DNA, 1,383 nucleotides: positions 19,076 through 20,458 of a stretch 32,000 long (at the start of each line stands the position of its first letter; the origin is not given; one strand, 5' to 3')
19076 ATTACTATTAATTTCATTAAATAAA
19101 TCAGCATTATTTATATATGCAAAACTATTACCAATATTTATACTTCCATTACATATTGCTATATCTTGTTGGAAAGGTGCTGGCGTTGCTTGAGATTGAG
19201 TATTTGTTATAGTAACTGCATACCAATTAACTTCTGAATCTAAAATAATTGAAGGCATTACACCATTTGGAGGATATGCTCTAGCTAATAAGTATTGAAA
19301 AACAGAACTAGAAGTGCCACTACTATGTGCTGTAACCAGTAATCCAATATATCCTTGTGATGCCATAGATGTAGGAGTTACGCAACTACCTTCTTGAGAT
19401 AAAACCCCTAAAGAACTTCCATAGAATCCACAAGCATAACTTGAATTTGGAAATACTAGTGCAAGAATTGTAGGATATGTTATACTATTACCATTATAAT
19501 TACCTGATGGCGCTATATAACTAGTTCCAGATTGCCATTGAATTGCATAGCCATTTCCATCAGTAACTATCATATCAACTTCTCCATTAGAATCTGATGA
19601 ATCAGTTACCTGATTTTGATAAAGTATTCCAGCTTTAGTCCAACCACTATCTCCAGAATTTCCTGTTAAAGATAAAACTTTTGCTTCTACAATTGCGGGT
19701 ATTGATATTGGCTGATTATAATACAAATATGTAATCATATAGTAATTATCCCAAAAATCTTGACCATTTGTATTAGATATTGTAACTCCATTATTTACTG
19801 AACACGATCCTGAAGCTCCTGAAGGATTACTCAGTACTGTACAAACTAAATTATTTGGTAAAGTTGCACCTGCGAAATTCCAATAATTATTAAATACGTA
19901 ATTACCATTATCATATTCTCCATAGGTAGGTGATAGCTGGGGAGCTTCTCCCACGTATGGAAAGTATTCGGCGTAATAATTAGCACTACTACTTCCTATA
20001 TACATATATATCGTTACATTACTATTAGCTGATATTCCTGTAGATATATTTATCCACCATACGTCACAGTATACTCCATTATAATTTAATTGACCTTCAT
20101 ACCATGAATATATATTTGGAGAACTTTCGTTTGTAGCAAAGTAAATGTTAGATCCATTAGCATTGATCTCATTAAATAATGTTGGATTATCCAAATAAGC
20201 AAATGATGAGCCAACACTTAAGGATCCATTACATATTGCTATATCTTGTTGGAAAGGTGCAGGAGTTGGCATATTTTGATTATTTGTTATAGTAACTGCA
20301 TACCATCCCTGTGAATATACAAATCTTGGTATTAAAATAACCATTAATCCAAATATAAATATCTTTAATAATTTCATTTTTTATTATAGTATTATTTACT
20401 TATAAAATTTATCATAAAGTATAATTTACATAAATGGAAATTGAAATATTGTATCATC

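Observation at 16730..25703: Head-to-tail array of three modular, secreted, sequon-rich paralogs: candidate variable surface / host-contact system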

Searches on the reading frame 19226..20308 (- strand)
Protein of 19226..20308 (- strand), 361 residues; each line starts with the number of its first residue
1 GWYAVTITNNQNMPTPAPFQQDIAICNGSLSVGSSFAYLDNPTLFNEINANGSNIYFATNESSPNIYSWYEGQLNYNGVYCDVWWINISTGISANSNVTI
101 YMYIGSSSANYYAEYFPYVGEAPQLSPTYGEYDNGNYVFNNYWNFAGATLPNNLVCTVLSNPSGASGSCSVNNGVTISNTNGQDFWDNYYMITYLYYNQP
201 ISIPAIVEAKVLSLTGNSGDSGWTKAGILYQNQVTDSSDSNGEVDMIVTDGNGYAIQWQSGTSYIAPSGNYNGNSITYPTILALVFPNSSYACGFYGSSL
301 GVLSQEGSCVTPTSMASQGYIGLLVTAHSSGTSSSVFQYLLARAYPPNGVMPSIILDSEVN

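Call 42: predict_structure(alignment_id=A3)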
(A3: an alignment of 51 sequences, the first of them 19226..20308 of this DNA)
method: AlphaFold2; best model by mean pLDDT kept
length: 361 residues; sequences in the alignment: 51
mean_pLDDT: 90.4   pTM: 0.90
mean pLDDT of the five models: 90.4, 89.2, 87.3, 86.7, 82.3
residues with pLDDT >= 90: 264; 70-90: 66; 50-70: 28; < 50: 3
segments of 3 or more residues with pLDDT < 50: none
pLDDT, mean of each block of 10 residues (from residue 1): 96 97 95 85 95 97 95 94 97 98 97 98 96 98 96 96 93 97 74 96 97 78 85 85 90 83 58 79 94 91 73 93 89 95 94 86 48
secondary structure, 60 per line:
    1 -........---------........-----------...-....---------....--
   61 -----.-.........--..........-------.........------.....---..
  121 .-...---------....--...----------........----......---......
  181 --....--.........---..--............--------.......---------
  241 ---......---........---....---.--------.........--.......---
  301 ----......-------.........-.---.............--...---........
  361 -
elements in order: E2-9 E19-26 E38-40 H42-45 E55-58 E68-76 E79-88 E96-104 H111-115 E119-121 H135-138 E141-143 E154-161 E166-171 E175-180 E183-186 E189-197 E205-216 E225-231 E244-249 E253-260 E264-267 E280-288 E291-297 E305-310 E318-326 E332-344 E353-360

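Call 44: search_solved_structures(query=A3, max_evalue=1, show_alignments=2)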
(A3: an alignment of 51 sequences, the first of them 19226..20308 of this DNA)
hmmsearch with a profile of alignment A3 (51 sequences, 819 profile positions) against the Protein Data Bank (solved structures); distinct sequences matched with E-value up to 1: 0.

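Call 45: fold_search(model_id=the predicted structure, library=pdb)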
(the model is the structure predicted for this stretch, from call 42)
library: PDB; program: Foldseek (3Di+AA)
matches with E <= 10: 1036; with E <= 0.001: 72
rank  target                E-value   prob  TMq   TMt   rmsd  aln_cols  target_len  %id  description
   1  3whu_A                6.3e-06  1.00  0.32  0.48   6.5       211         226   13  Crystal structure of ERGIC-53/MCFD2, Calcium/Man2-bound form (released 2014-01-15)
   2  2vy0_A                8.3e-06  1.00  0.35  0.46   7.7       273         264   12  The X-ray structure of endo-beta-1,3-glucanase from Pyrococcus furiosus (released 2009-03-24)
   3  4pq9_A                1.2e-05  1.00  0.35  0.50   7.5       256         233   11  Crystal Structure of a Beta-1,3-glucanase from Mycobacterium marinum (released 2014-03-12)
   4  2vy0_B                1.3e-05  1.00  0.37  0.50   7.0       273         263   11  The X-ray structure of endo-beta-1,3-glucanase from Pyrococcus furiosus (released 2009-03-24)
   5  2a6v_B                1.4e-05  1.00  0.32  0.48   6.6       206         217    9  Crystal structure of Emp46p carbohydrate recognition domain (CRD), potassium-bound form (released 2006-01-31)
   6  3a4u_A                1.9e-05  1.00  0.30  0.44   7.7       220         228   11  Crystal structure of MCFD2 in complex with carbohydrate recognition domain of ERGIC-53 (released 2010-01-05)
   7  2a6x_B                2.3e-05  1.00  0.33  0.49   5.9       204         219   13  Crystal structure of Emp46p carbohydrate recognition domain (CRD), Y131F mutant (released 2006-01-31)
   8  6t2p_BBB              2.5e-05  1.00  0.39  0.55   5.9       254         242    8  Prominent members of the human gut microbiota express endo-acting O-glycanases to initiate mucin breakdown (released 2020-07-08)
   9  8jpg_B                2.8e-05  1.00  0.32  0.27   8.6       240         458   13  Cryo-EM structure of full-length ERGIC-53 with MCFD2 (released 2024-04-17)
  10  2a6x_A                3.2e-05  1.00  0.33  0.50   5.7       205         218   12  Crystal structure of Emp46p carbohydrate recognition domain (CRD), Y131F mutant (released 2006-01-31)
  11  3lcp_A                3.4e-05  1.00  0.32  0.46   8.4       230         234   11  Crystal structure of the carbohydrate recognition domain of LMAN1 in complex with MCFD2 (released 2010-01-26)
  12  8jp7_A                3.4e-05  1.00  0.30  0.32   7.9       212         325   11  Cryo-EM structure of the head region of full-length ERGIC-53 with MCFD2 (Substate B) (released 2024-04-17)
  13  2a6w_A                3.8e-05  1.00  0.32  0.50   6.5       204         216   12  Crystal structure of Emp46p carbohydrate recognition domain (CRD), metal-free form (released 2006-01-31)
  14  3o12                  4.0e-05  1.00  0.34  0.61   5.4       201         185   14  The crystal structure of a functionally unknown protein from Saccharomyces cerevisiae. (released 2010-09-15)
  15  4yge_C                4.0e-05  1.00  0.32  0.48   9.0       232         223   12  Crystal structure of ERGIC-53/MCFD2, trigonal calcium-bound form 2 (released 2016-04-06)
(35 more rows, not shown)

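Call 62: find_related_loci(query=A4, collection=viral_contigs, flank=10000)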
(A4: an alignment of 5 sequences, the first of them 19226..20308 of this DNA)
Query A4 (361 aa) in viral_contigs; peptide patterns used: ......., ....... (x = any residue, [..] = any of these).
60 stretches matched a pattern, but none encodes a relative of the query by tblastn (E <= 1e-3).

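Call 63: find_related_loci(query=A3, collection=viral_contigs, flank=10000)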
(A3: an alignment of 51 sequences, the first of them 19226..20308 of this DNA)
Query A3 (361 aa) in viral_contigs; peptide patterns used: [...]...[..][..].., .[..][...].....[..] (x = any residue, [..] = any of these).
53 stretches matched a pattern; 15 encode a relative of the query (tblastn E <= 1e-3); 15 distinct loci.
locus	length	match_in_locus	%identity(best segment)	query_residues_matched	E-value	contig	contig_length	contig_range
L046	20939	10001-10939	33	3-353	2e-24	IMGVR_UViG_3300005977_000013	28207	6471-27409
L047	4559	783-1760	29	2-353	1e-19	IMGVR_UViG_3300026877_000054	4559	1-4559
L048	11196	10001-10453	36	2-180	1e-19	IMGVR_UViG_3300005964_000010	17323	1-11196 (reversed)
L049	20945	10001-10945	29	9-353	3e-19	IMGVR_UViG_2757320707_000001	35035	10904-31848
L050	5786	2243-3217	30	3-353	4e-19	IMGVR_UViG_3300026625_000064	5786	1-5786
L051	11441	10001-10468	36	4-178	7e-19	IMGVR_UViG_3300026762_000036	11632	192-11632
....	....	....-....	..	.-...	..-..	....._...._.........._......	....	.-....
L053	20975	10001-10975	28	3-353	2e-17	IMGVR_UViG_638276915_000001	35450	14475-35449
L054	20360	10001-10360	38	3-144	8e-16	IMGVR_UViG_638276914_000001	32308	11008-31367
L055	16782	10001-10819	29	3-281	2e-14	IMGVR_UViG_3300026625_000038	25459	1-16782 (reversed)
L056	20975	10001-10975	30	3-353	3e-14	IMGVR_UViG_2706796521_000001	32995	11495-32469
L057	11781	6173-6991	29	3-281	4e-14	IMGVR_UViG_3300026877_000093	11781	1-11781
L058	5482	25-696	28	66-281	1e-10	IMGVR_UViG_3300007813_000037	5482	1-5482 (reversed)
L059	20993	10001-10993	34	3-353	2e-10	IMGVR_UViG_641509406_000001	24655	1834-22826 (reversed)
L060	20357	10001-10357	36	9-146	5e-9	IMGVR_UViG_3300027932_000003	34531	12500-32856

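Call 71: search_protein_representatives(alignment_id=A4)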
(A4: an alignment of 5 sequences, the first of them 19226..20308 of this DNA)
Query: 5 sequences, 368 profile positions. Proteins with E-value up to 0.001 (for the whole library): 1251; up to 1e-10: 549; up to 1e-30: 74. The best 150 are listed.
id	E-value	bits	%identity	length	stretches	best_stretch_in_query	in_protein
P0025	0.0e+00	1044.6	-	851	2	4-365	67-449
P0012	1.7e-163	561.0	-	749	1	2-367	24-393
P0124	3.0e-158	543.7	-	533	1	1-364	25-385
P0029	1.1e-157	541.8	-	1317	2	3-367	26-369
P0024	9.9e-153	525.5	-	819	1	1-368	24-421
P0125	7.4e-138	476.6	-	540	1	6-363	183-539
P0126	1.2e-136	472.6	-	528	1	4-364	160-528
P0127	5.8e-136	470.3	-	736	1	2-367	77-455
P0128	6.0e-133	460.4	-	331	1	1-302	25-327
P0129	6.1e-131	453.8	-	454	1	3-363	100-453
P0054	1.8e-118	412.8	-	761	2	31-364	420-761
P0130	7.0e-113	394.4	-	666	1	4-366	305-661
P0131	2.3e-105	369.6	-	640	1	5-364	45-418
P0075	7.1e-87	308.8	-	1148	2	1-196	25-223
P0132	2.9e-80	287.1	-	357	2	1-192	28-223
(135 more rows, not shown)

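Call 75: fold_search(model_id=the predicted structure, library=viral)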
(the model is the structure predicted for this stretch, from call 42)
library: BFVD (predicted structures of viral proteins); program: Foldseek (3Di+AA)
matches with E <= 10: 1433; with E <= 0.001: 71
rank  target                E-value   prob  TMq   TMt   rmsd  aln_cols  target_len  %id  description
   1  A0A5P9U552            2.5e-34  1.00  0.81  0.24   4.2       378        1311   40  (no name in the UniProt tables at hand)
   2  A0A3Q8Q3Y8            5.3e-24  1.00  0.64  0.41   7.6       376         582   28  DUF2341 domain-containing protein [Sulfolobales Beppu rod-shaped virus 1]
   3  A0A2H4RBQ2            1.4e-15  1.00  0.57  0.55   6.0       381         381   17  Signal peptide protein [Sulfolobus ellipsoid virus 1]
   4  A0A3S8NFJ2            5.0e-12  1.00  0.56  0.51   6.7       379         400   16  Putative viral structural protein [Sulfolobus polyhedral virus 2]
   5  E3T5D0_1              1.1e-10  1.00  0.59  0.30   5.3       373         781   15  DUF2341 domain-containing protein [Cafeteria roenbergensis virus (strain BV-PW1)]
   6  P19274                1.4e-08  1.00  0.40  0.40  10.0       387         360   14  Viral protein TPX [Thermoproteus tenax virus 1 (strain KRA1)]
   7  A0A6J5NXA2            9.2e-08  1.00  0.40  0.59   4.6       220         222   14  Uncharacterized protein [uncultured Caudovirales phage]
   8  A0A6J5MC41            1.9e-07  1.00  0.34  0.36  22.1       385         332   12  Uncharacterized protein [uncultured Caudovirales phage]
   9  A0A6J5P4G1            9.7e-07  1.00  0.30  0.32  10.5       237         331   15  Concanavalin A-like lectin/glucanases superfamily [uncultured Caudovirales phage]
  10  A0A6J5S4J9            1.2e-06  1.00  0.38  0.50   4.8       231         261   12  Uncharacterized protein [uncultured Caudovirales phage]
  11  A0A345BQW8            1.8e-06  1.00  0.27  0.15  15.6       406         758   10  (no name in the UniProt tables at hand)
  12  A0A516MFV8            3.2e-06  1.00  0.38  0.50   5.9       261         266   11  (no name in the UniProt tables at hand)
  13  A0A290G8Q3            4.5e-06  1.00  0.30  0.41   8.1       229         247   13  (no name in the UniProt tables at hand)
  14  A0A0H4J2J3            5.0e-06  1.00  0.38  0.29  17.0       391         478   12  Uncharacterized protein [Stenotrophomonas phage IME-SM1]
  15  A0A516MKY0            5.5e-06  1.00  0.34  0.31  17.2       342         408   15  (no name in the UniProt tables at hand)
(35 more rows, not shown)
